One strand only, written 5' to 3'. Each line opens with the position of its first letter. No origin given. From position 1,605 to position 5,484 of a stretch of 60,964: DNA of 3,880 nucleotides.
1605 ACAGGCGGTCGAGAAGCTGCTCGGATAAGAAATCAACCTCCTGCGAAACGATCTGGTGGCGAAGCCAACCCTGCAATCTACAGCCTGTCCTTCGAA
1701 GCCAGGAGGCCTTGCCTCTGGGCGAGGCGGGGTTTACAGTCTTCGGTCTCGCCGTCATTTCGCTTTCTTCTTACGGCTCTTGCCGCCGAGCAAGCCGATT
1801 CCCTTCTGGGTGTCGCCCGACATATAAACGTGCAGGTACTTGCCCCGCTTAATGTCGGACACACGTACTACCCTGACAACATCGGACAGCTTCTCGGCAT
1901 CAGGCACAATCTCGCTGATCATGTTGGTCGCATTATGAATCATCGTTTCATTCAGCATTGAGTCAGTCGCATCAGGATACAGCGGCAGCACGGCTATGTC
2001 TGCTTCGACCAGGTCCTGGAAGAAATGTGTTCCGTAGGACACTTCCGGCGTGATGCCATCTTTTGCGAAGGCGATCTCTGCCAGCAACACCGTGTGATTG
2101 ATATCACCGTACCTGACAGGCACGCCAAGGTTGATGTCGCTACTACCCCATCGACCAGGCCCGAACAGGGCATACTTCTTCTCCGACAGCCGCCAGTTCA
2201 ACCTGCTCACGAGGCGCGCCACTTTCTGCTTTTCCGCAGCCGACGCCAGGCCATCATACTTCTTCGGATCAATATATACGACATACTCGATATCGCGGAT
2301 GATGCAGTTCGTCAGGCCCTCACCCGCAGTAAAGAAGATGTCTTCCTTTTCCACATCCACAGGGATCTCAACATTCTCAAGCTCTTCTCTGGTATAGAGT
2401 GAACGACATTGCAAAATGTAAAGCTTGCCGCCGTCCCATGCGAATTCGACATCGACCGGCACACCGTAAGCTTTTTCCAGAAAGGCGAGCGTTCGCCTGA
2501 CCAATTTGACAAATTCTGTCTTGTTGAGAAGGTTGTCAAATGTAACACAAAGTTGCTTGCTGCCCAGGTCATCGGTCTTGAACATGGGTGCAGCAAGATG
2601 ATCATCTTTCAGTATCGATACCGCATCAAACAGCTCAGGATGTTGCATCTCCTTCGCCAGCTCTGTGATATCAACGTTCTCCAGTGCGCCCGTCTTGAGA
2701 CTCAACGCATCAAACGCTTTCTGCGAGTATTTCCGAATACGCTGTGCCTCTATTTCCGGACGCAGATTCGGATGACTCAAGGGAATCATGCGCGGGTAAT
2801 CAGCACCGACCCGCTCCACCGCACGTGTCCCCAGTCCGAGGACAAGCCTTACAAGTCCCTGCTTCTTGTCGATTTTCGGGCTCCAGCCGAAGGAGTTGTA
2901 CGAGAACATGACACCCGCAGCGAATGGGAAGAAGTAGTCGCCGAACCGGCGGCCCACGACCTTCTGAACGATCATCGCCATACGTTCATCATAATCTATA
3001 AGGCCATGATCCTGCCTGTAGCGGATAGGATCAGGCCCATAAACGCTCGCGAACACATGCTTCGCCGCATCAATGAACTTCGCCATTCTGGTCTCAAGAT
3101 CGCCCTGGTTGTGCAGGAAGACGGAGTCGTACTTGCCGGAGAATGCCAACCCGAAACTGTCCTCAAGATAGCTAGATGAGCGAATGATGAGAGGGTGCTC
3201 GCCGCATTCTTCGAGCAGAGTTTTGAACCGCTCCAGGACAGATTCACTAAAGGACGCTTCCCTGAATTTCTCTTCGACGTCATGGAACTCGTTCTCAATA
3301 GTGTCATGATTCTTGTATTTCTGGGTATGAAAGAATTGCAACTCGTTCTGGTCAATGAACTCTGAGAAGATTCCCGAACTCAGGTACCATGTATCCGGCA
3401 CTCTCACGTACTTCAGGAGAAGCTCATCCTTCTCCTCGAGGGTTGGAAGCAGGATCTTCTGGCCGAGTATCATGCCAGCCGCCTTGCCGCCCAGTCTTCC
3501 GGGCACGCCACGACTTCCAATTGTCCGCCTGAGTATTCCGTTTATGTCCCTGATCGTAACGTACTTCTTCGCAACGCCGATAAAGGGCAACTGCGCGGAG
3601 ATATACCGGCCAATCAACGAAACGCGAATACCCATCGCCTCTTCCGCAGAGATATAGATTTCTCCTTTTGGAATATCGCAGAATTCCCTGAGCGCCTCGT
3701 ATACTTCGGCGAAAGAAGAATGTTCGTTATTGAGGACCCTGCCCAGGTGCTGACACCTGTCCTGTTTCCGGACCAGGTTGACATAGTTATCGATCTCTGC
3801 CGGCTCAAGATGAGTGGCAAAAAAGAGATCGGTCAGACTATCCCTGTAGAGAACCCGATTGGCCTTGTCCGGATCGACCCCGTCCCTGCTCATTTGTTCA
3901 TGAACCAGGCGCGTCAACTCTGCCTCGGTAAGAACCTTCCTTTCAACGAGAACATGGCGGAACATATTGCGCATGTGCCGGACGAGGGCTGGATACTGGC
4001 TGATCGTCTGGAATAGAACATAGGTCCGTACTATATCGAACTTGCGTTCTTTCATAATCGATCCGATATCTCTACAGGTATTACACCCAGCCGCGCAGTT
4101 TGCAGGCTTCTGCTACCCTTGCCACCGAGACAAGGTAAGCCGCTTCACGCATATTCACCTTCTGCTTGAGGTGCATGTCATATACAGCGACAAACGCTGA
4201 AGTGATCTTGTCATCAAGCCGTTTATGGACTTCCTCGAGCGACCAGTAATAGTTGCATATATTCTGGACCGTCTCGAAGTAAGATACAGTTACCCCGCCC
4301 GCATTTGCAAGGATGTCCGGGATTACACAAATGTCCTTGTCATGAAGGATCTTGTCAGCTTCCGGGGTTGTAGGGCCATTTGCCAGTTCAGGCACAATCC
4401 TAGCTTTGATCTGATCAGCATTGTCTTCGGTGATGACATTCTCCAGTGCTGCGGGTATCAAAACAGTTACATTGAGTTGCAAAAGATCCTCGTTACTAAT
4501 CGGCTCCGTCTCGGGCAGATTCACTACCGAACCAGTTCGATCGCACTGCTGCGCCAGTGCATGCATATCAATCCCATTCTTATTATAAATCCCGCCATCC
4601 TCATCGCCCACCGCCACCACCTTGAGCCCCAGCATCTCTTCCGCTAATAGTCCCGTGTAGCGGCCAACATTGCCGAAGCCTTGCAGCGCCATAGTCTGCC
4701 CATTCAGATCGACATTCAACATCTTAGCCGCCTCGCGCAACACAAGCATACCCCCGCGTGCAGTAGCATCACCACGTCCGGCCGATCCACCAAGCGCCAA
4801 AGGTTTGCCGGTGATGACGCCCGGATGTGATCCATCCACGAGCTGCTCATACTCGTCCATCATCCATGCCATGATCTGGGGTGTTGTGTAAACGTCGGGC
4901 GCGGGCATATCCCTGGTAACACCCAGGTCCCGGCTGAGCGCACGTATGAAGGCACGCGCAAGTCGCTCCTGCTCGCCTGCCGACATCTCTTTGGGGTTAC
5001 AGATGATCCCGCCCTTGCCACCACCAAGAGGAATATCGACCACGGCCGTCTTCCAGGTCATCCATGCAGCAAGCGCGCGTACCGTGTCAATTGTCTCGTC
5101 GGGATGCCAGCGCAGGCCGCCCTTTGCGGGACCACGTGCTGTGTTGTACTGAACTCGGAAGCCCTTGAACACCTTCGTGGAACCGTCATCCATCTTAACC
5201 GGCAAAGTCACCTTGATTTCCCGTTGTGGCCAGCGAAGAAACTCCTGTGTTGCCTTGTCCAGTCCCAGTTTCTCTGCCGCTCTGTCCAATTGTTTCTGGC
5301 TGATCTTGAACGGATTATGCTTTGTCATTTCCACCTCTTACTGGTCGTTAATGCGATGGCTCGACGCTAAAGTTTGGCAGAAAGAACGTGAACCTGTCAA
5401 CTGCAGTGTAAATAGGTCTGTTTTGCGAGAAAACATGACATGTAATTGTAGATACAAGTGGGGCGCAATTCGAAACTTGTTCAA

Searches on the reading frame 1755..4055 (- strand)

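Call 7: search_protein_families(library=pfam, proteins=[window:1755-4055:-])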
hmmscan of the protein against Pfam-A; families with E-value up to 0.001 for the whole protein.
window:1755-4055:- (766 aa): 1 family
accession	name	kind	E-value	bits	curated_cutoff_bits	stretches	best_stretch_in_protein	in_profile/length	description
PF01326.24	PPDK_N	-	4.5e-52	177.8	27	1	187-569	3-325/328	Pyruvate phosphate dikinase, AMP/ATP-binding domain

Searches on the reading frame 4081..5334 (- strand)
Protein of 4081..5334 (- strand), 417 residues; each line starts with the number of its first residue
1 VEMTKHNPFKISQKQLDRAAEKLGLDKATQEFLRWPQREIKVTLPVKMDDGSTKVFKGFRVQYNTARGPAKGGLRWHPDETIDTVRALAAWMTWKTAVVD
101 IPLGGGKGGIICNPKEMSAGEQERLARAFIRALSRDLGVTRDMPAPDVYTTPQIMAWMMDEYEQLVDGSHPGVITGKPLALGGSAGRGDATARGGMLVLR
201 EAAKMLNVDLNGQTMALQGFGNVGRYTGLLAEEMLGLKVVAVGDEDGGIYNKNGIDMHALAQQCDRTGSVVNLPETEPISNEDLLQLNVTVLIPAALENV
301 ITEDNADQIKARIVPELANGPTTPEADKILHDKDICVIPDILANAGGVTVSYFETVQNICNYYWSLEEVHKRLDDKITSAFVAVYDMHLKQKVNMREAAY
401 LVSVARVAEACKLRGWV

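Call 6: search_protein_families(library=pfam, proteins=[window:4081-5334:-])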
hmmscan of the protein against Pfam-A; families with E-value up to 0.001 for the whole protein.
window:4081-5334:- (417 aa): 3 families
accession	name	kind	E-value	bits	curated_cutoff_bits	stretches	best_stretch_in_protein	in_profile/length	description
PF00208.27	ELFV_dehydrog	-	5e-74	249.5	23.4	1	182-415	1-241/241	Glutamate/Leucine/Phenylalanine/Valine dehydrogenase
PF02812.23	ELFV_dehydrog_N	-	5.3e-54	181.8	25.3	1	36-163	1-128/129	Glu/Leu/Phe/Val dehydrogenase, dimerisation domain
PF02826.25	2-Hacid_dh_C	-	0.00098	19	25.1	0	190-286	16-115/178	D-isomer specific 2-hydroxyacid dehydrogenase, NAD binding domain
